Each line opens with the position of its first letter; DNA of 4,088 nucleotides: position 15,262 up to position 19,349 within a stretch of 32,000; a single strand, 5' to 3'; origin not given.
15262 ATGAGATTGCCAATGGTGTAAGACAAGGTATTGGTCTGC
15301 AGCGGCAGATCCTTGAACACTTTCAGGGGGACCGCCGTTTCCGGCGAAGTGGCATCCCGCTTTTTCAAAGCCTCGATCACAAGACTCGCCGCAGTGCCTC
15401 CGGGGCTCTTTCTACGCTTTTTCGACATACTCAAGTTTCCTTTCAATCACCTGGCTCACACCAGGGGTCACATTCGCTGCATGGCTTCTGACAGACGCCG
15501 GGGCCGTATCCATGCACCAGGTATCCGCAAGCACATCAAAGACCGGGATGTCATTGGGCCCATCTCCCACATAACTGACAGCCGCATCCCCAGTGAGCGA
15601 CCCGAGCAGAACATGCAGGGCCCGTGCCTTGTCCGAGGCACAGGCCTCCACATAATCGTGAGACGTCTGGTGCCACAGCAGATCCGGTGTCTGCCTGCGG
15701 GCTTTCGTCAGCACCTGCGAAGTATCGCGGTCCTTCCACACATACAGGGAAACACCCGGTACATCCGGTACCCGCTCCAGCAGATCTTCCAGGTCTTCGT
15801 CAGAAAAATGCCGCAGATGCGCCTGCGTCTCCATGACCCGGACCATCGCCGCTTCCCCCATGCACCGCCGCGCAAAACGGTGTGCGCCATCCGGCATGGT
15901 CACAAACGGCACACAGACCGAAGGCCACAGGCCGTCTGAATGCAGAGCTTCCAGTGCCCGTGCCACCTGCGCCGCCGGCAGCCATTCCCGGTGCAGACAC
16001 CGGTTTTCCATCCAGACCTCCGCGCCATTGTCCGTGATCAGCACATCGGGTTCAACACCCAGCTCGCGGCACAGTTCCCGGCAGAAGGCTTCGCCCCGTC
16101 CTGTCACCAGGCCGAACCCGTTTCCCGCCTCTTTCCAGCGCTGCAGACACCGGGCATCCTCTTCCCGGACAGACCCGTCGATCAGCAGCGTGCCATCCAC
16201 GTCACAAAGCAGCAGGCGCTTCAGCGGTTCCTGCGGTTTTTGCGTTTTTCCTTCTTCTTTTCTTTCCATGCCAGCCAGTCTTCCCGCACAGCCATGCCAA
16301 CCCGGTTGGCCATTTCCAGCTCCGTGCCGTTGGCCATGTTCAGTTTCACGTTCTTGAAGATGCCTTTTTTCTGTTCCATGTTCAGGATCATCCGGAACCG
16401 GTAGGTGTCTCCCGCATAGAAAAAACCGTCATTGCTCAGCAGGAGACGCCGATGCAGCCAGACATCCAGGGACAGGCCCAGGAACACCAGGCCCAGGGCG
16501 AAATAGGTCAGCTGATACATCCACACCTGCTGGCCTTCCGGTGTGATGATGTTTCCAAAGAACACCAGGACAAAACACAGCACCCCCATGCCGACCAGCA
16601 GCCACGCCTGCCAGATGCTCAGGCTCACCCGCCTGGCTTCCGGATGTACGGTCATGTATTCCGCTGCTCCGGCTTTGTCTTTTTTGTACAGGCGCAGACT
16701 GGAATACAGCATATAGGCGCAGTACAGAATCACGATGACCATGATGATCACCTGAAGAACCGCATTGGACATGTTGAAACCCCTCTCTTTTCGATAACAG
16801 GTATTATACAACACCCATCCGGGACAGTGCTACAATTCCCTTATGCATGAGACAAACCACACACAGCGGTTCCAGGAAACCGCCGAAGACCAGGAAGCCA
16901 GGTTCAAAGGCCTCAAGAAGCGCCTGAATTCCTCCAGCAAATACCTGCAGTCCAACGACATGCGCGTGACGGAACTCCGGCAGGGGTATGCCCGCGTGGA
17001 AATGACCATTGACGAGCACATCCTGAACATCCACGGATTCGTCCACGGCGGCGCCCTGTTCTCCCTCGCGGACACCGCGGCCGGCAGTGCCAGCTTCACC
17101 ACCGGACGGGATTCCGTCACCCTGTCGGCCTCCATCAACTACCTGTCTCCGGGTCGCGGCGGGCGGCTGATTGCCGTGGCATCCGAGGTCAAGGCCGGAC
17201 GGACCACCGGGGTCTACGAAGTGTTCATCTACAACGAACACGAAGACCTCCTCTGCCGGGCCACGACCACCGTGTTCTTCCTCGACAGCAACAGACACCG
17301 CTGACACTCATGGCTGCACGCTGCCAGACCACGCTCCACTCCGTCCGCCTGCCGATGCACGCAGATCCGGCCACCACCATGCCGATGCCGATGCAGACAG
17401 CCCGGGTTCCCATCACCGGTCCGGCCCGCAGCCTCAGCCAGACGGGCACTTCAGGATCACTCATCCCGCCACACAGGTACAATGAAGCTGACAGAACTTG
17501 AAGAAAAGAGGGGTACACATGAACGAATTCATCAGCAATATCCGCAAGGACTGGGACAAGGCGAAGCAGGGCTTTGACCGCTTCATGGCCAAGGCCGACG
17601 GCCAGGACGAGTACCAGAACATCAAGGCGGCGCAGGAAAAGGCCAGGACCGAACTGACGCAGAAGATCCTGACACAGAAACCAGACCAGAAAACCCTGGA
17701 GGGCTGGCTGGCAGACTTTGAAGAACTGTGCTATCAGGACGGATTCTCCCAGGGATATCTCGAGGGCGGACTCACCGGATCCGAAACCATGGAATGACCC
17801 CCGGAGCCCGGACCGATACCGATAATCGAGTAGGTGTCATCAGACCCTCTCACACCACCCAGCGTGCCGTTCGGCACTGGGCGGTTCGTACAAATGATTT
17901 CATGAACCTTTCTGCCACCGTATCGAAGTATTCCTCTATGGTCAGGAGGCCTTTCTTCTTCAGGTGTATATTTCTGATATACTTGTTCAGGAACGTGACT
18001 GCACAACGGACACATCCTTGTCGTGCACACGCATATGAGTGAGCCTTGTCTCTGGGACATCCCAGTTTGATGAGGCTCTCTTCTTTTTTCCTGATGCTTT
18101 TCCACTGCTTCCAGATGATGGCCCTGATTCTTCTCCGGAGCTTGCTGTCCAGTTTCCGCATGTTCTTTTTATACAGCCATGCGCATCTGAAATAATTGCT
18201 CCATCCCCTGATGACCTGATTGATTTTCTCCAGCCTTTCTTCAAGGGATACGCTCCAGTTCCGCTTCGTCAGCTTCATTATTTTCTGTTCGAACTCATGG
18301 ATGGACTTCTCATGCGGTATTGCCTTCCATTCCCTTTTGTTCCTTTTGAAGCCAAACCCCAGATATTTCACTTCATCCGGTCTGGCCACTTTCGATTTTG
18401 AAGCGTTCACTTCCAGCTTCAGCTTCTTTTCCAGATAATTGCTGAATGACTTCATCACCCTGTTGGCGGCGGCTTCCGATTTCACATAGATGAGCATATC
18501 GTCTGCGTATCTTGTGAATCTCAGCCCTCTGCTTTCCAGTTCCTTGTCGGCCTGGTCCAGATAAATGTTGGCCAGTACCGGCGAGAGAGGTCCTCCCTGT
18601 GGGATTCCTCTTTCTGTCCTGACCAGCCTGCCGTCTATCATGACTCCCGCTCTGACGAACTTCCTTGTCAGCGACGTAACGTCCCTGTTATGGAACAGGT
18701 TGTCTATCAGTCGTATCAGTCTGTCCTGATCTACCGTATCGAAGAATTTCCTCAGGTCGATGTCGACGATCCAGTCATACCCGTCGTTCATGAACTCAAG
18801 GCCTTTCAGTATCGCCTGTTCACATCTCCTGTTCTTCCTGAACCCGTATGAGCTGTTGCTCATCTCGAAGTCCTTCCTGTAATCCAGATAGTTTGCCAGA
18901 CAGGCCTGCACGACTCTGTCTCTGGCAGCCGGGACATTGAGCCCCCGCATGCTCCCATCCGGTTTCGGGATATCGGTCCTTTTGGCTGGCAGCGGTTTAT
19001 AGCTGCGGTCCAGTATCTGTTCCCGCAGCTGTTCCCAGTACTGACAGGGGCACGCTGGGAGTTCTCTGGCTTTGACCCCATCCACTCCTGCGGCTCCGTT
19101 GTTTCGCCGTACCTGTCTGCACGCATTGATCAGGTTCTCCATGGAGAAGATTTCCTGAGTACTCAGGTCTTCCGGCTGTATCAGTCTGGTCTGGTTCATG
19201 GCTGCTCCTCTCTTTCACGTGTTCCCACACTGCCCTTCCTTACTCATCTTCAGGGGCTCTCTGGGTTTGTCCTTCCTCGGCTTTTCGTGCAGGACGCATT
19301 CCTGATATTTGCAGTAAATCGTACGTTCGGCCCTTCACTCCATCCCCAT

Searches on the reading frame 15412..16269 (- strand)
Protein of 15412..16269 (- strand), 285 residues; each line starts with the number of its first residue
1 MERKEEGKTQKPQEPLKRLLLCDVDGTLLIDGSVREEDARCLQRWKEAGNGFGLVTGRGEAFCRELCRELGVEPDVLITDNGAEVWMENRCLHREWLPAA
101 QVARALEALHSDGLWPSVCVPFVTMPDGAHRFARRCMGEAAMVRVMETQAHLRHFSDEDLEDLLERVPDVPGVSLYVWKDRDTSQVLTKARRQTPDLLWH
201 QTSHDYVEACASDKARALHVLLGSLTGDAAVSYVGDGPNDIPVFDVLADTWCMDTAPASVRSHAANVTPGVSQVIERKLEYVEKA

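Call 43: search_protein_families(library=pfam, proteins=[window:15412-16269:-], max_evalue=0.00001)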
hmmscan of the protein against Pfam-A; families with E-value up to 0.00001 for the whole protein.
window:15412-16269:- (285 aa): 2 families
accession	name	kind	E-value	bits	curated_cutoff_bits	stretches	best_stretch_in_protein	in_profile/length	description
PF08282.18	Hydrolase_3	-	2e-18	67.5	20.9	1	21-269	2-244/255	haloacid dehalogenase-like hydrolase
PF05116.19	S6PP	-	7.8e-06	26.1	20.3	0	17-90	2-78/247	Sucrose-6F-phosphate phosphohydrolase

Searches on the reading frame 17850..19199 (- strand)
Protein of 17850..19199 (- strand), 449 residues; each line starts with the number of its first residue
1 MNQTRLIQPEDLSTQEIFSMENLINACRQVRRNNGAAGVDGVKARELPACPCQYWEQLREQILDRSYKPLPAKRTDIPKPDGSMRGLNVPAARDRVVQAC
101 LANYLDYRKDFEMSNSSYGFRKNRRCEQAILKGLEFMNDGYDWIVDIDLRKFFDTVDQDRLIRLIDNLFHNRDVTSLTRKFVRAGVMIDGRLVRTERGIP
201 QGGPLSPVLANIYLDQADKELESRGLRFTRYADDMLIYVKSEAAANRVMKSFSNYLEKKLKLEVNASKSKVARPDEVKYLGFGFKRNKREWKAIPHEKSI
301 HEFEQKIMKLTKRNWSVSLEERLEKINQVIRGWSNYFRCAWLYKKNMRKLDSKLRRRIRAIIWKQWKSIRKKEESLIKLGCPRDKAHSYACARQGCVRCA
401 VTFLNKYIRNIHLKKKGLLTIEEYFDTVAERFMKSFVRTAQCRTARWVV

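Call 43: search_protein_families(library=pfam, proteins=[window:17850-19199:-], max_evalue=0.00001)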
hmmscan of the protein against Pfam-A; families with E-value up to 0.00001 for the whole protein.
window:17850-19199:- (449 aa): 3 families
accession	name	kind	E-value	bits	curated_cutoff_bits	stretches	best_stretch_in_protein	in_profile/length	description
PF00078.32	RVT_1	-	3.1e-39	135.3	29.6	1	77-283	1-204/205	Reverse transcriptase (RNA-dependent DNA polymerase)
PF08388.16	GIIM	-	1.8e-17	63.5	23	1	301-372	2-73/80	Group II intron, maturase-specific domain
PF00680.25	RdRP_1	-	5.3e-07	29.2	23.9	1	145-302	229-408/450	Viral RNA-dependent RNA polymerase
